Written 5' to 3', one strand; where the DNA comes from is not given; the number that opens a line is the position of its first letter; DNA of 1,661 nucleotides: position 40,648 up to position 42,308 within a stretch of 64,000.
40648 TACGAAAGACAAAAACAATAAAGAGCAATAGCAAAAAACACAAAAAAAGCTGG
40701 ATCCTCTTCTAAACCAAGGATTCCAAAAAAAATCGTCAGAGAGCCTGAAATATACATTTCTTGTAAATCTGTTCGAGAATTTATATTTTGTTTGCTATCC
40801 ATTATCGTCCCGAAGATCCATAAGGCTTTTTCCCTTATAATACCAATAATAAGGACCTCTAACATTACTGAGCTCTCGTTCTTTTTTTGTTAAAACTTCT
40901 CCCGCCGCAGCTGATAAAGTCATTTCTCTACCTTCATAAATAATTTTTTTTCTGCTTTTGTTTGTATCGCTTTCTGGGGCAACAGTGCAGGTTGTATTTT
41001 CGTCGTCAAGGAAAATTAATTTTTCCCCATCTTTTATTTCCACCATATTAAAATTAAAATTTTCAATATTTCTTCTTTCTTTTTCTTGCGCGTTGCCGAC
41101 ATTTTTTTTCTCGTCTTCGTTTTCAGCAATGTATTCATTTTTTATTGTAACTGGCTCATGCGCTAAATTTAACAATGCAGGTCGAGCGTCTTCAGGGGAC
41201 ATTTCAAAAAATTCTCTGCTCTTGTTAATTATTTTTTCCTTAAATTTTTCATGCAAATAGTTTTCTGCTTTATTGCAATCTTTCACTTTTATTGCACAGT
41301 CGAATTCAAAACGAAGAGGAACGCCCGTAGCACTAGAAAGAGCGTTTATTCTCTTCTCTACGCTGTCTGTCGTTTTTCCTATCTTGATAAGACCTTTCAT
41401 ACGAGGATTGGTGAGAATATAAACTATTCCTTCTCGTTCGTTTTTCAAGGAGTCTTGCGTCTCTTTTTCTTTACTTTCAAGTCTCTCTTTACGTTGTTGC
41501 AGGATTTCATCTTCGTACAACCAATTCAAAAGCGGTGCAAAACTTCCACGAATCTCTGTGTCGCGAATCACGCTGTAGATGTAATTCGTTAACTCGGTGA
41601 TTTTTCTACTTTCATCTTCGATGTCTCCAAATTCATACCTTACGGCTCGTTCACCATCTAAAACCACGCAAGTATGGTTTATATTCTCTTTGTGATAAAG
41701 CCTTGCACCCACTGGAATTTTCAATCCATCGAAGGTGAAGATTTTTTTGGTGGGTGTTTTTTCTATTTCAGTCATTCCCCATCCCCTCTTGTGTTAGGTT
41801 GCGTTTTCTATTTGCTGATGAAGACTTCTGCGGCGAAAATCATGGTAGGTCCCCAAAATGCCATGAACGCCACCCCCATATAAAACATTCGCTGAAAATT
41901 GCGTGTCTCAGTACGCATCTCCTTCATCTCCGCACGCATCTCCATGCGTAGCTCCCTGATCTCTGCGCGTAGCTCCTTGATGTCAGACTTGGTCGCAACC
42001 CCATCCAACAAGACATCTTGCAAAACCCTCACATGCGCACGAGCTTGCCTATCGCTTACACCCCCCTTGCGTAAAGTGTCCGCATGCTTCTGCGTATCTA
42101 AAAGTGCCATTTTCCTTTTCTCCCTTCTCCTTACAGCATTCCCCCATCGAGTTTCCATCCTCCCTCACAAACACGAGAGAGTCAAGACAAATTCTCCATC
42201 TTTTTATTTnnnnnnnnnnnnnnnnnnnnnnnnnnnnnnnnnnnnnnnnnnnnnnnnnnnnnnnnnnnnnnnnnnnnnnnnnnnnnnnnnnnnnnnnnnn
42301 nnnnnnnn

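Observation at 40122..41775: Two-gene low-GC operon: T5orf172 (GIY-YIG-like) protein plus membrane-anchored Sel1-repeat protein, a candidate uncharacterised defence pair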

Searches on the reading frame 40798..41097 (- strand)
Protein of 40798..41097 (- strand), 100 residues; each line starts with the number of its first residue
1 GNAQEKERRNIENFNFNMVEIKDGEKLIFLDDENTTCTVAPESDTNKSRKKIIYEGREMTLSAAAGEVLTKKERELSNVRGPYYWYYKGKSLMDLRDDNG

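Call 45: search_protein_families(library=pfam, proteins=[window:40798-41064:-], max_evalue=10)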
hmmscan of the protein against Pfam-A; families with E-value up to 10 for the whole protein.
seq(89 aa): 3 families
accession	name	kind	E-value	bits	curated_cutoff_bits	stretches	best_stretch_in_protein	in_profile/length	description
PF16800.11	Endopep_inhib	-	0.097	13.1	29.9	1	35-77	7-49/150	IseA DL-endopeptidase inhibitor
PF22253.2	DUF6948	-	0.14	12.8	27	1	59-84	22-48/85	Domain of unknown function (DUF6948)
PF22414.1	Hia_Tpr_ring_dom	-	0.18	12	27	1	10-29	4-23/37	Trimeric autotransporter adhesin, Trp ring domain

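Call 56: predict_structure(alignment_id=A2)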
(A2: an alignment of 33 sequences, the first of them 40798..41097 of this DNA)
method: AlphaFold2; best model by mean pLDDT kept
length: 100 residues; sequences in the alignment: 33
mean_pLDDT: 86.1   pTM: 0.76
mean pLDDT of the five models: 86.1, 86.0, 85.7, 85.5, 84.8
residues with pLDDT >= 90: 68; 70-90: 17; 50-70: 6; < 50: 9
segments of 3 or more residues with pLDDT < 50: 1-8
pLDDT, mean of each block of 10 residues (from residue 1): 47 85 96 95 92 96 93 78 93 85
secondary structure, 60 per line:
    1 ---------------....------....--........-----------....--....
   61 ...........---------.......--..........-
elements in order: H16-19 E26-29 E32-39 E51-54 E57-60 H61-71 H81-84 E85-87 H92-99

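Call 58: fold_search(model_id=the predicted structure, library=pdb)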
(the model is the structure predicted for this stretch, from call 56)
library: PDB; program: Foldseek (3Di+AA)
matches with E <= 10: 269; with E <= 0.001: 0
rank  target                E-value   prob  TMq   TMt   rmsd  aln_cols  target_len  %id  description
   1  7ydw_B                4.2e-02  0.98  0.53  0.55   3.2        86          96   17  Crystal structure of the MPND-DNA complex (released 2023-02-15)
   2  7ydt_A                2.2e-01  0.66  0.47  0.50   3.8        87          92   16  Crystal structure of mouse MPND (released 2023-02-15)
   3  2xhc                  5.8e-01  0.12  0.20  0.08   6.5        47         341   15  Crystal Structure of Thermotoga maritima N-utilization Substance G (NusG) (released 2011-06-29)
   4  4ytl_A                8.1e-01  0.12  0.22  0.22   5.1        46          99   13  Structure of the KOW2-KOW3 Domain of Transcription Elongation Factor Spt5. (released 2015-08-12)
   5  1n27_MODEL_1_A        8.6e-01  0.09  0.29  0.30  11.6        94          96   13  Solution structure of the PWWP domain of mouse Hepatoma-derived growth factor, related protein 3 (released 2003-12-23)
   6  6skf_BU               9.2e-01  0.10  0.21  0.22   6.6        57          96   16  Cryo-EM Structure of T. kodakarensis 70S ribosome (released 2020-07-29)
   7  7nhn_X                1.1e+00  0.09  0.20  0.21   4.8        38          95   16  VgaL, an antibiotic resistance ABCF, in complex with 70S ribosome from Listeria monocytogenes (released 2021-05-05)
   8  1nz9_MODEL_1_A        1.1e+00  0.08  0.19  0.30   6.3        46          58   20  Solution Structure of the N-utilization substance G (NusG) C-terminal (NGC) domain from Thermus thermophilus (released 2004-04-06)
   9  9evs_1V               1.3e+00  0.10  0.23  0.16   4.3        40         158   25  Structure of the flowering plant mitoribosome with P-site tRNA (released 2025-09-03)
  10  9b13_A                1.3e+00  0.06  0.25  0.05  12.5       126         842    8  Cryo-EM structure of phospholipase Cepsilon PH-COOH in complex with an antigen-binding fragment (composite structure) (released 2025-03-26)
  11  8i0p_K                1.4e+00  0.15  0.25  0.09   5.5        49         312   14  The cryo-EM structure of human pre-Bact complex (released 2024-07-31)
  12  6ddg_G                1.4e+00  0.08  0.21  0.22   4.6        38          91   18  Structure of the 50S ribosomal subunit from Methicillin Resistant Staphylococcus aureus in complex with the oxazolidin (released 2019-03-20)
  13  8rap_Z                1.5e+00  0.11  0.23  0.07   5.0        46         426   13  Structure of Sen1-ADP.BeF3 bound RNA Polymerase II pre-termination complex (released 2024-10-30)
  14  6wqq_G                1.5e+00  0.08  0.21  0.21   4.6        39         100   18  Structure of the 50S subunit of the ribosome from Methicillin Resistant Staphylococcus aureus in complex with the anti (released 2020-06-03)
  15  6g29                  1.6e+00  0.03  0.21  0.18  11.1       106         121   10  X-ray structure of NSD3-PWWP1 in complex with compound 6 (released 2019-06-26)
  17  1oqj_B                1.8e+00  0.33  0.46  0.51   4.6        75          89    8  Crystal structure of the SAND domain from glucocorticoid modulatory element binding protein-1 (GMEB1) (released 2003-11-11)
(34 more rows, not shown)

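Call 84: search_protein_representatives(protein=window:40798-41097:-)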
Query: 100 residues. Proteins with E-value up to 0.001 (for the whole library): 206; up to 1e-10: 14; up to 1e-30: 1. The best 150 are listed.
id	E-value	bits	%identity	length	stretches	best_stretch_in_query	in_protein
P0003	3.3e-34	132.9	46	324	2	2-98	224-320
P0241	3.7e-25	104.0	40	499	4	8-98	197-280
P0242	3.1e-21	91.4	32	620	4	4-96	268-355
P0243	7.8e-19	83.7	39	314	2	12-97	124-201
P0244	2.8e-17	78.7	40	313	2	4-97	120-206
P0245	1.5e-15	73.1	39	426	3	5-96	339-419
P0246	4.2e-15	71.8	37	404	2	5-97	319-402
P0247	1.2e-14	70.3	43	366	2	13-97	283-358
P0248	2.4e-14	69.3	39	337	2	6-97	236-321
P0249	2.7e-13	66.0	36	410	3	9-91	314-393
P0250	3.1e-13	65.8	52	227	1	3-97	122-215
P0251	6.0e-13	64.8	40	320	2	12-98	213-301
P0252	5.7e-12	61.7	34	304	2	4-96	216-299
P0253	1.4e-11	60.5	40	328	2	4-98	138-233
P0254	1.7e-10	57.0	35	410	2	9-96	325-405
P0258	3.0e-09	53.0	34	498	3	49-97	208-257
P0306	2.3e-06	43.7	30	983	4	11-95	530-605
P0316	5.2e-06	42.6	39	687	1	7-97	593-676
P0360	5.3e-05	39.4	31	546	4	8-96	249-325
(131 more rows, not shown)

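Call 85: search_protein_families(library=pfam, proteins=[P0241, P0242, P0243, P0245, P0246, P0249, P0306, P0316, P0258, P0360], max_evalue=0.001)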
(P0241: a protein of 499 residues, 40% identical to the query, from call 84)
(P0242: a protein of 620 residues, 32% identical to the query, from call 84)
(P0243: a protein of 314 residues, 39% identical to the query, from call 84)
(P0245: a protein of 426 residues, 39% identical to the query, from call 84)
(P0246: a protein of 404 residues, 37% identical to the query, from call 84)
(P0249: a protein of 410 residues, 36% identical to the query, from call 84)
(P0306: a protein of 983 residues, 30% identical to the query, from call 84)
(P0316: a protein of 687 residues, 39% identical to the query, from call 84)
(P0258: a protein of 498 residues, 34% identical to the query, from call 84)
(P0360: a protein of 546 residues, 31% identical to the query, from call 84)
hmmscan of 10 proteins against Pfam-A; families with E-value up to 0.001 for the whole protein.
P0241 (499 aa): 4 families
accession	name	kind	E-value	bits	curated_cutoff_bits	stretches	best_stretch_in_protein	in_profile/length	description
PF10544.15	T5orf172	-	4e-12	47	20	1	10-101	1-100/101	T5orf172 domain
PF13455.12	MUG113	-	5.9e-08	33.6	22.3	1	25-97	1-69/73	Meiotically up-regulated gene 113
PF20033.5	DUF6438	-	8e-05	23.3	30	0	420-440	17-37/116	Domain of unknown function (DUF6438)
PF14386.11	DUF4417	-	9.6e-05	22.4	28.9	0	116-161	113-157/183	Domain of unknown function (DUF4417)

P0242 (620 aa): 2 families
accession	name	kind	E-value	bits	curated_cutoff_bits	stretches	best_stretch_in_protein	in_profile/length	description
PF11149.13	DUF2924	-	1.3e-05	25.9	31.2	0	359-442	40-121/135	Protein of unknown function (DUF2924)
PF10544.15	T5orf172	-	6.2e-05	23.9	20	1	16-64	2-52/101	T5orf172 domain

P0243 (314 aa): 4 families
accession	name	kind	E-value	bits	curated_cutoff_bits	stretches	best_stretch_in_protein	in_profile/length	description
PF10544.15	T5orf172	-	6.2e-19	68.8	20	1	9-93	1-98/101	T5orf172 domain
PF13455.12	MUG113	-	6.2e-16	59.2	22.3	1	23-93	1-71/73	Meiotically up-regulated gene 113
PF20294.3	KMPT-N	-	2.9e-05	24.6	28.9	0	123-159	25-63/66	KTSC and Metallopeptidase N-terminal fusion domain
PF06249.18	EutQ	-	0.00028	21.1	21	0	62-175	11-125/152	Ethanolamine utilisation protein EutQ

P0245 (426 aa): 2 families
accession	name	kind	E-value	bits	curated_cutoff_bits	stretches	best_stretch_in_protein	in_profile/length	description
PF10544.15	T5orf172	-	5.4e-12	46.5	20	1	5-96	1-98/101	T5orf172 domain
PF13455.12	MUG113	-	8.9e-09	36.3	22.3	1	19-92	1-67/73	Meiotically up-regulated gene 113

P0246 (404 aa): 3 families
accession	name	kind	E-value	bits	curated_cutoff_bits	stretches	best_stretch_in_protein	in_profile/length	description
PF05066.19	HARE-HTH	-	4.2e-18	66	25.9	1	8-77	2-68/71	HB1, ASXL, restriction endonuclease HTH domain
PF10544.15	T5orf172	-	2.1e-10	41.4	20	1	91-176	2-98/101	T5orf172 domain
PF13455.12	MUG113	-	4.6e-10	40.4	22.3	1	104-176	1-71/73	Meiotically up-regulated gene 113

P0249 (410 aa): 2 families
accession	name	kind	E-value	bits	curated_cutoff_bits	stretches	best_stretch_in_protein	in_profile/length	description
PF10544.15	T5orf172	-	5.3e-12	46.6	20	1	4-81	2-92/101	T5orf172 domain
PF13455.12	MUG113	-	5.3e-06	27.4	22.3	1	18-82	2-66/73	Meiotically up-regulated gene 113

P0306 (983 aa): 0 families

P0316 (687 aa): 2 families
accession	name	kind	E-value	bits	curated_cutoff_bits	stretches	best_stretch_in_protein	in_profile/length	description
PF03235.19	GmrSD_N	-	5.3e-32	112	33.2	1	15-231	5-199/199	GmrSD restriction endonuclease, N-terminal domain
PF07510.16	GmrSD_C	-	1.8e-23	83.4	23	1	424-553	2-137/138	GmrSD restriction endonucleases, C-terminal domain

P0258 (498 aa): 2 families
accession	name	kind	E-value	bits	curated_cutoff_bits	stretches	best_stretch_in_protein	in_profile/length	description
PF10544.15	T5orf172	-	2.8e-12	47.5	20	1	9-98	1-96/101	T5orf172 domain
PF13455.12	MUG113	-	2.5e-11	44.4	22.3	1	36-99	7-70/73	Meiotically up-regulated gene 113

P0360 (546 aa): 0 families

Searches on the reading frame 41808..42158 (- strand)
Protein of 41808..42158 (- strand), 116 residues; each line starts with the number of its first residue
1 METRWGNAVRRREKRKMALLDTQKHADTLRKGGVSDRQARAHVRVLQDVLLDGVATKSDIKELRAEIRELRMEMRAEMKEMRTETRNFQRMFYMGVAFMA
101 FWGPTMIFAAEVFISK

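Call 3: search_protein_families(library=pfam, proteins=[window:41808-42158:-], max_evalue=1)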
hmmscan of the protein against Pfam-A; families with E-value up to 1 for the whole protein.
window:41808-42158:- (116 aa): 3 families
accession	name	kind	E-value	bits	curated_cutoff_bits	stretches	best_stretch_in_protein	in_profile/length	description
PF07798.16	CCDC90-like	-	2e-05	25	33.5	1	21-90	2-71/175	Coiled-coil domain-containing protein 90-like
PF08663.15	HalX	-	0.018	15.9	23.2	1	61-92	38-68/68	HalX domain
PF14817.11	HAUS5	-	0.026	13.8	25.6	1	57-91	83-117/643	HAUS augmin-like complex subunit 5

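Call 4: search_protein_families(library=padloc, proteins=[window:41808-42158:-], max_evalue=1)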
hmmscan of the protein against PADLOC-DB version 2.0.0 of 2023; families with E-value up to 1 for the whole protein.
window:41808-42158:- (116 aa): 0 families

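Call 6: search_protein_families(library=ncbifam, proteins=[window:41808-42158:-], max_evalue=0.1)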
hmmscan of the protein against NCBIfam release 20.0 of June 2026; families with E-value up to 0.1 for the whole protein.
window:41808-42158:- (116 aa): 1 family
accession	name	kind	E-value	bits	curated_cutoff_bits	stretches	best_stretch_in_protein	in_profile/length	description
NF003209.0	PRK04171.2-4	equivalog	0.042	13.5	360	1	7-91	27-106/222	ribosome biogenesis protein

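Call 7: search_protein_families(library=phrogs, proteins=[window:41808-42158:-], max_evalue=0.1)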
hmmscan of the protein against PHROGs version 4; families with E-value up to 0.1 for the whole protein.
window:41808-42158:- (116 aa): 6 families
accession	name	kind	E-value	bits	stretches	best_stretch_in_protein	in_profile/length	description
phrog_17872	-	unknown function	2.3e-05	25.8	1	19-85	5-70/100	-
phrog_9415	-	unknown function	0.0068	17.3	1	20-84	6-72/168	-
phrog_29646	-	unknown function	0.017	16.1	1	16-79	9-67/74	-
phrog_3671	-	unknown function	0.02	16.1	1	57-88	49-80/87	-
phrog_167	-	tail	0.062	11.9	1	49-82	16-49/1555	tail length tape measure protein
phrog_1748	-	unknown function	0.076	13.1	1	47-89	149-190/302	-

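Call 92: find_homologous_proteins(query=window:41811-42110:-, max_evalue=0.001)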
Query window:41811-42110:- (100 aa): 5 proteins with E <= 0.001 among 39 candidates.
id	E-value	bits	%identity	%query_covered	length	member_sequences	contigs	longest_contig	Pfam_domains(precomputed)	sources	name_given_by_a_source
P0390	1.2e-57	209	100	100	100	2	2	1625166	PF07798.17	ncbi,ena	-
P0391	1.0e-38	148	59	98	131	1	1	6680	PF07798.17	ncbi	-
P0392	3.0e-34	134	47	98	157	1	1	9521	PF07798.17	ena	-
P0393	5.9e-30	120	63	98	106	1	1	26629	-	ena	-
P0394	7.4e-17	79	50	98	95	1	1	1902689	-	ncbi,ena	-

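Call 93: find_encoding_contigs(protein=P0393, flank=6000, max_places=2)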
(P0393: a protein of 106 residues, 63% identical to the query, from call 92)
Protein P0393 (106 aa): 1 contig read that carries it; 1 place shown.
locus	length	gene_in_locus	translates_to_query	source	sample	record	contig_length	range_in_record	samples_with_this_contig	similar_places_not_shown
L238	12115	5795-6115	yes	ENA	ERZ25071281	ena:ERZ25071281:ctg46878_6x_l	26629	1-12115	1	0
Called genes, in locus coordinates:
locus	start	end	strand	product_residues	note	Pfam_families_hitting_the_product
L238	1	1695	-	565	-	?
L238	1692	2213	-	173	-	PF02674:Colicin_V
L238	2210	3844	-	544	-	PF18073:Zn_ribbon_LapB (weak), PF13481:AAA_25, PF03796:DnaB_C (faint), PF06745:ATPase (faint), PF23442:DUF7125 (faint), PF13401:AAA_22 (weak), PF13541:ChlI (weak)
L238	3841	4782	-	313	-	PF02463:SMC_N (faint), PF00005:ABC_tran, PF13304:AAA_21 (weak)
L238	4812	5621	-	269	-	PF02405:MlaE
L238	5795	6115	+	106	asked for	-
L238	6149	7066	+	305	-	-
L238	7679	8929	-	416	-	PF01168:Ala_racemase_N, PF00842:Ala_racemase_C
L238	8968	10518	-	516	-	PF00772:DnaB, PF13481:AAA_25, PF03796:DnaB_C, PF06745:ATPase (weak)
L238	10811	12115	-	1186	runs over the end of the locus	-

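Call 94: find_encoding_contigs(protein=P0391, flank=6000, max_places=2)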
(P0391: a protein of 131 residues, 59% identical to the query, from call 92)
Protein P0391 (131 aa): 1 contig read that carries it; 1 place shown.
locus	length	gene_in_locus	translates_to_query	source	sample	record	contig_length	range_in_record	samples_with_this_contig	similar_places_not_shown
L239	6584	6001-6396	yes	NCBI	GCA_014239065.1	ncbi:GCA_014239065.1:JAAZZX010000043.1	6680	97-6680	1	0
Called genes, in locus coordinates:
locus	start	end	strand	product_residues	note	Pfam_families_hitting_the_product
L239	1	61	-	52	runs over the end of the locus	?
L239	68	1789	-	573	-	PF13522:GATase_6, PF13537:GATase_7, PF00156:Pribosyltran (weak)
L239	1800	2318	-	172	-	PF02674:Colicin_V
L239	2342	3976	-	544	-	PF18073:Zn_ribbon_LapB, PF13481:AAA_25, PF03796:DnaB_C (weak), PF06745:ATPase (weak), PF23442:DUF7125 (weak), PF13401:AAA_22 (weak), PF13541:ChlI (weak)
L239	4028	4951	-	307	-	PF02463:SMC_N (faint), PF00005:ABC_tran, PF13304:AAA_21 (weak)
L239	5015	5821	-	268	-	PF02405:MlaE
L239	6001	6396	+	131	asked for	PF07798:CCDC90-like (weak)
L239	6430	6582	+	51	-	?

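Call 97: search_protein_families(library=padloc, proteins=[L238:6149-7066:+, window:41811-42110:-], max_evalue=0.1)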
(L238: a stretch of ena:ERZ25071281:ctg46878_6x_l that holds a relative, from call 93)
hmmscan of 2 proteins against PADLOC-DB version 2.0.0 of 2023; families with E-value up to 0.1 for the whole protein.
L238:6149-7066:+ (305 aa): 0 families

window:41811-42110:- (100 aa): 0 families
